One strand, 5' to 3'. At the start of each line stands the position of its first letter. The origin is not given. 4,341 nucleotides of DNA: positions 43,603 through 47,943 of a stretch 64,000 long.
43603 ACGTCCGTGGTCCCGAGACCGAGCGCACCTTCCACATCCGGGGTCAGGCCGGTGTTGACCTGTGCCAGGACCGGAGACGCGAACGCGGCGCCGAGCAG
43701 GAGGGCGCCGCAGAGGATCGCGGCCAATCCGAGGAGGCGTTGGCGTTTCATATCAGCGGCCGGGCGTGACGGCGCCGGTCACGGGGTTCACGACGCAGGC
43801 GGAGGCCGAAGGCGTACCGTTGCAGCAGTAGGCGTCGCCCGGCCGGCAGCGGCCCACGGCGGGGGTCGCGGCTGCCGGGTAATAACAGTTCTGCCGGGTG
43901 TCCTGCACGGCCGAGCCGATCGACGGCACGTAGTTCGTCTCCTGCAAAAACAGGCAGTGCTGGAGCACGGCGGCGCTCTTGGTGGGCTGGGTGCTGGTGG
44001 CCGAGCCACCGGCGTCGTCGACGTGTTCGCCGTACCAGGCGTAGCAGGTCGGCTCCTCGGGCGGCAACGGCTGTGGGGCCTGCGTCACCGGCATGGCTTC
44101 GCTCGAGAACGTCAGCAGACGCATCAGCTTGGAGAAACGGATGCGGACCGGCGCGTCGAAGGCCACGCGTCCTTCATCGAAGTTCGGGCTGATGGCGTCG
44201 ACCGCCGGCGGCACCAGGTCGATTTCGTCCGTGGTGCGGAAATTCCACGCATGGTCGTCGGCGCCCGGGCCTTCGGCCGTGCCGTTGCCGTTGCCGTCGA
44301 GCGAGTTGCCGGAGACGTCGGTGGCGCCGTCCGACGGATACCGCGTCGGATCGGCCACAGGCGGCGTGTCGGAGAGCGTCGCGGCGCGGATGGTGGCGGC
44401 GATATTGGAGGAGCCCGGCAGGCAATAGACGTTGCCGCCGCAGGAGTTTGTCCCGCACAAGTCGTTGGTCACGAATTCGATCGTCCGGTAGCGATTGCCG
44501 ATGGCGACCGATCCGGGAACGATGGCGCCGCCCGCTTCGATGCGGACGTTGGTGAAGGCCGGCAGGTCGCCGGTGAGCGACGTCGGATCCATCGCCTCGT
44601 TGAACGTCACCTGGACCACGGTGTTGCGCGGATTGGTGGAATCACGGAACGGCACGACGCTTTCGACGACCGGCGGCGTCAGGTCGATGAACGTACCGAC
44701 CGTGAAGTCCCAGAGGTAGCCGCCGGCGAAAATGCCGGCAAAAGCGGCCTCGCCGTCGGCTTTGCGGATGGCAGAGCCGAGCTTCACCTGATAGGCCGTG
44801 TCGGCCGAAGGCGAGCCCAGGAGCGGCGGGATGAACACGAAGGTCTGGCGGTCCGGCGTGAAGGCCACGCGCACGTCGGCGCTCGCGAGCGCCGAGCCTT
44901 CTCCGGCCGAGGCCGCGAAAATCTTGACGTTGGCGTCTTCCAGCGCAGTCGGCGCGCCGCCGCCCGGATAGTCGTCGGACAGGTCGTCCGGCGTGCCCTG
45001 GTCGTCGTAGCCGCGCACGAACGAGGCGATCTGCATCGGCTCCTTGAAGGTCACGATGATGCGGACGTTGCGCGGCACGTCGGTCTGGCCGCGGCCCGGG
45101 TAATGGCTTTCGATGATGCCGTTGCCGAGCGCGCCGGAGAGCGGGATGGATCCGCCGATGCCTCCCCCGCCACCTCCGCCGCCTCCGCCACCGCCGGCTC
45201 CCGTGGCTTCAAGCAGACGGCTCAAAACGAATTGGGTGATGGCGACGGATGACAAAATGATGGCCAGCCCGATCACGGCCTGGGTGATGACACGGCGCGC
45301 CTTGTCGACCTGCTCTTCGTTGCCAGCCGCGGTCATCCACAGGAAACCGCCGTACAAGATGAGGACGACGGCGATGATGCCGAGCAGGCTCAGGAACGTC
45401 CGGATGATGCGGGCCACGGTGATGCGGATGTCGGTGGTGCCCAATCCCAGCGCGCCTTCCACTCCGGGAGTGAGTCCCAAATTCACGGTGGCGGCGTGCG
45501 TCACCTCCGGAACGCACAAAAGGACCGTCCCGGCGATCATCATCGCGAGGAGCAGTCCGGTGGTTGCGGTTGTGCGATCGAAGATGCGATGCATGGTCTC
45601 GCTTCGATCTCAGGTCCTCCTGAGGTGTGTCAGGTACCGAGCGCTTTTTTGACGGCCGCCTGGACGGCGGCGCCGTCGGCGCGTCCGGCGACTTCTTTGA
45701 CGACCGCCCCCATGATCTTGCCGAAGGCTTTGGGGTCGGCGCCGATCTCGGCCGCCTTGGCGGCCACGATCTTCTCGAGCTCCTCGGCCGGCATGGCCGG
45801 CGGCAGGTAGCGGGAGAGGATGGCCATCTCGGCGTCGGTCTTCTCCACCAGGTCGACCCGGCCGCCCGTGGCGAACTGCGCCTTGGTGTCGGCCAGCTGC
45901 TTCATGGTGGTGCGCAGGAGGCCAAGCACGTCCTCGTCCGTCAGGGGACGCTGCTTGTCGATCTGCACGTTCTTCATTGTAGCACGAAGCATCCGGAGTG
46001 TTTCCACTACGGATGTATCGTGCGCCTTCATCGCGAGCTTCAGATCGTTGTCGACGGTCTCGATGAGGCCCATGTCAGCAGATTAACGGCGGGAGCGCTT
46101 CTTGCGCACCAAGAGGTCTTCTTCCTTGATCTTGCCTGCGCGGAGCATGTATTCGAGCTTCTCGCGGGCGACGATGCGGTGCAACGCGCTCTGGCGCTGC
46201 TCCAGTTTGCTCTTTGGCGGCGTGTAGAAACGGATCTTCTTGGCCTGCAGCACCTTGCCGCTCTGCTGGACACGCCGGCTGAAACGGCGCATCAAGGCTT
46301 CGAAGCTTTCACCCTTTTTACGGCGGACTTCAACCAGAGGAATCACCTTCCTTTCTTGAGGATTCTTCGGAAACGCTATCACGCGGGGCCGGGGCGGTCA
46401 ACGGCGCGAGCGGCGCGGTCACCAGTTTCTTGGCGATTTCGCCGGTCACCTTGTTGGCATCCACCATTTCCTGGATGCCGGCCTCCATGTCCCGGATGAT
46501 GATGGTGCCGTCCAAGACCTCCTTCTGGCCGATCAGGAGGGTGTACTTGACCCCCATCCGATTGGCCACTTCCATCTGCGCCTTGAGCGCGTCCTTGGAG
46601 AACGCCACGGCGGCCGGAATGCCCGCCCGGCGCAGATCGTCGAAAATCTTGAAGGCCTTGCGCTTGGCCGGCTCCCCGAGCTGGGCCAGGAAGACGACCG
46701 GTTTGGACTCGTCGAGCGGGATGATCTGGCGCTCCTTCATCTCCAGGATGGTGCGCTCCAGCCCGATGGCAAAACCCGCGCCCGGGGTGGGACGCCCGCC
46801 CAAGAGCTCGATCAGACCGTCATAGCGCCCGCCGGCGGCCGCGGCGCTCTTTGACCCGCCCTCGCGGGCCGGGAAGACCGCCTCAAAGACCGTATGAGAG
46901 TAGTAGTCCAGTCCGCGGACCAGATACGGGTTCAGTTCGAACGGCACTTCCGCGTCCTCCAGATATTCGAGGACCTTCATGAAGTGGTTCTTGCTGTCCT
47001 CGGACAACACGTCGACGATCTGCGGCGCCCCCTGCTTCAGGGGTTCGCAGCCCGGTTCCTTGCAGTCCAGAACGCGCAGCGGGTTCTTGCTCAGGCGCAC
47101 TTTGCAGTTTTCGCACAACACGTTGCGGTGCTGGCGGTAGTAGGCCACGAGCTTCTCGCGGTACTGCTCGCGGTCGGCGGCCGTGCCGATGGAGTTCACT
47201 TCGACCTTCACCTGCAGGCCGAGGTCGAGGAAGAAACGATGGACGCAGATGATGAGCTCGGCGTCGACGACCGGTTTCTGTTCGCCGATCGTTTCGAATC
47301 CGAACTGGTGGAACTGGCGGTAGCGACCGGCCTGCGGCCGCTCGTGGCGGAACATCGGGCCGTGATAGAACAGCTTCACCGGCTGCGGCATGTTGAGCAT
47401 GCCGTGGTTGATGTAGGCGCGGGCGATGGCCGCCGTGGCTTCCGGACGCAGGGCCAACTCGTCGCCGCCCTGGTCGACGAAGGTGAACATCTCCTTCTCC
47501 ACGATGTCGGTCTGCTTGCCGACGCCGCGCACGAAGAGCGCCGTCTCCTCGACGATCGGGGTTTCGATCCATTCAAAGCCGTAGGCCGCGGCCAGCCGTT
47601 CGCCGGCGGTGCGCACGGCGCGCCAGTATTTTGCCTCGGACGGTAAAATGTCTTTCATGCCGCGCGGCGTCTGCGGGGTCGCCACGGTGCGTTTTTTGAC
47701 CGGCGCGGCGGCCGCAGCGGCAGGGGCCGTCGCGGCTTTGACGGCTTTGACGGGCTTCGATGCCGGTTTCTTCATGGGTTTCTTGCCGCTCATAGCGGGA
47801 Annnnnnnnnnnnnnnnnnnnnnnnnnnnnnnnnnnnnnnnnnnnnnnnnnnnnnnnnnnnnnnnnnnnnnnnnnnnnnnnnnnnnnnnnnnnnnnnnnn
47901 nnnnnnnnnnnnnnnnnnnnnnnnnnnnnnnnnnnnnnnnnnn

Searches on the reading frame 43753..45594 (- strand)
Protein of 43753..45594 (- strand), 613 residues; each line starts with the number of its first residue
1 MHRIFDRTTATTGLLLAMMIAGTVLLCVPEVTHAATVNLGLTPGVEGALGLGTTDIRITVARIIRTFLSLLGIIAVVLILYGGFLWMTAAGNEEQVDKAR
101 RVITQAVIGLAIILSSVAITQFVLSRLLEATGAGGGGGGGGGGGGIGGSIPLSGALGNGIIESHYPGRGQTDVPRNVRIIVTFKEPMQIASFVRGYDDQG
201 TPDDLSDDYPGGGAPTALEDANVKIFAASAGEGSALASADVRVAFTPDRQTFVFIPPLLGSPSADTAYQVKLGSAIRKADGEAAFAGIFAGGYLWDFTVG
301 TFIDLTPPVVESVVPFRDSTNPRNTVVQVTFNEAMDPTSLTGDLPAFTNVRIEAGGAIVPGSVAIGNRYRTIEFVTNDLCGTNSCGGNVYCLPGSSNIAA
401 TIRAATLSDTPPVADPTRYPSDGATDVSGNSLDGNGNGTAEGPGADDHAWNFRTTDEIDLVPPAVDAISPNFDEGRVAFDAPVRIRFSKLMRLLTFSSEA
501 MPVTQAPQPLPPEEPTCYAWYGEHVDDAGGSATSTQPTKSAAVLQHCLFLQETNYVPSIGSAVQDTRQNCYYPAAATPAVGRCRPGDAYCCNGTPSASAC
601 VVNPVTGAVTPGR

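Call 9: search_protein_families(library=ncbifam, proteins=[window:43753-45594:-], max_evalue=0.01)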
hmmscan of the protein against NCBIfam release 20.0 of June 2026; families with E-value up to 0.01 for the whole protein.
window:43753-45594:- (613 aa): 1 family
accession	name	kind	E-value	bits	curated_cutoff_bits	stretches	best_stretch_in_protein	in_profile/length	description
NF045849.1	ICE_MMCAP2_0565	equivalog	1.3e-07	31.2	40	1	60-125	13-78/80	Mbov_0395 family pilin-like conjugal transfer protein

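Call 39: search_protein_families(library=pfam, proteins=[window:43753-45594:-], max_evalue=0.001)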
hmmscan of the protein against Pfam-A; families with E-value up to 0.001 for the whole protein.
window:43753-45594:- (613 aa): 2 families
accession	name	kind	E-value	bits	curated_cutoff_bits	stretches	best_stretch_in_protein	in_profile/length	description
PF13205.12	Big_5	-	9.6e-15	55.6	23.6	1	305-362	2-57/105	Bacterial Ig-like domain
PF18895.5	T4SS_pilin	-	1.7e-06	28.4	26.6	1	66-123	15-71/71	Type IV secretion system pilin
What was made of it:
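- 43753..45594 (-): Second T4SS-pilin-anchored protein (613 aa, with Big_5), 1 nt upstream of the giant gene. It is probably the first gene of the block after yqeY. Calls 9 and 39.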

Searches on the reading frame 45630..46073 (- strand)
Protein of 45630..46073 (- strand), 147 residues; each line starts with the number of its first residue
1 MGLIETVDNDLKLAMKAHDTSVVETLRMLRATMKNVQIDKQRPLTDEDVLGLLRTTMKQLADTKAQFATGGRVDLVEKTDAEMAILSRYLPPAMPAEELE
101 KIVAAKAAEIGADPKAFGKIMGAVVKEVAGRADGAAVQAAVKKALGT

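Call 87: search_protein_families(library=pfam, proteins=[window:45630-46073:-], max_evalue=0.001)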
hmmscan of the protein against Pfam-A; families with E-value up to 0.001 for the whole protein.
window:45630-46073:- (147 aa): 2 families
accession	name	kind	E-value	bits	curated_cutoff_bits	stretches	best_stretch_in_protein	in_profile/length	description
PF09424.15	YqeY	-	2.8e-40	138.1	27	1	5-145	2-143/143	Yqey-like protein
PF02637.23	GatB_Yqey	-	0.00017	21.9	27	1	106-145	105-148/148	GatB domain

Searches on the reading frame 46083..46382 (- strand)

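Call 87: search_protein_families(library=pfam, proteins=[window:46083-46382:-], max_evalue=0.001)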
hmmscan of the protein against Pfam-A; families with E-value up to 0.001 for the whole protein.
window:46083-46382:- (99 aa): 1 family
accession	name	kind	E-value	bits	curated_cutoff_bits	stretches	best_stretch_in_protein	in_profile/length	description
PF01165.25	Ribosomal_S21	-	6.4e-07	29.4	27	1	18-69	1-52/55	Ribosomal protein S21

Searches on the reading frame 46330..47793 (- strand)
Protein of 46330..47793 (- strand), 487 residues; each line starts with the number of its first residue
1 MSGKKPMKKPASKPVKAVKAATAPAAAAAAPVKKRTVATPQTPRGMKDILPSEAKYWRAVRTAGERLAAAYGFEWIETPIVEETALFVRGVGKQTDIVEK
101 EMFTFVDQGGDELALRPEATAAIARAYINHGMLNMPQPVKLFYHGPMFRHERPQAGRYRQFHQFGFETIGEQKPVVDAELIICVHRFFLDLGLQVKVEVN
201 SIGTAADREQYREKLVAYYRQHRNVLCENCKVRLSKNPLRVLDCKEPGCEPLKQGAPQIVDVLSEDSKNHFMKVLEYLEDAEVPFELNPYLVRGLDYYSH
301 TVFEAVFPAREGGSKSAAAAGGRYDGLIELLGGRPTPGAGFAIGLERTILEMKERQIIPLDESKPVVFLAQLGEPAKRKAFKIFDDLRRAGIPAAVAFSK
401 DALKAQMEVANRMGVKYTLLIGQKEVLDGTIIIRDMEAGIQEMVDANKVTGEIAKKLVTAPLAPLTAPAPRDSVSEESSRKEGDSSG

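Call 72: search_protein_families(library=pfam, proteins=[window:46330-47793:-], max_evalue=0.001)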
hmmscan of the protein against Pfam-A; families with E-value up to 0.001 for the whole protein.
window:46330-47793:- (487 aa): 4 families
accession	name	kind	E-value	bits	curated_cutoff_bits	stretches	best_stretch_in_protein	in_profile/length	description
PF13393.11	tRNA-synt_His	-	2.1e-44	152.4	25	1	45-347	1-307/308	Histidyl-tRNA synthetase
PF00587.30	tRNA-synt_2b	-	2e-16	61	29.3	1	103-309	1-124/179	tRNA synthetase class II core domain (G, H, P, S and T)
PF03129.25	HGTP_anticodon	-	3.1e-10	40.5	21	1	369-455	4-93/94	Anticodon binding domain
PF01409.25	tRNA-synt_2d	-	0.00028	20.9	19.8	1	62-197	24-160/246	tRNA synthetases class II core domain (F)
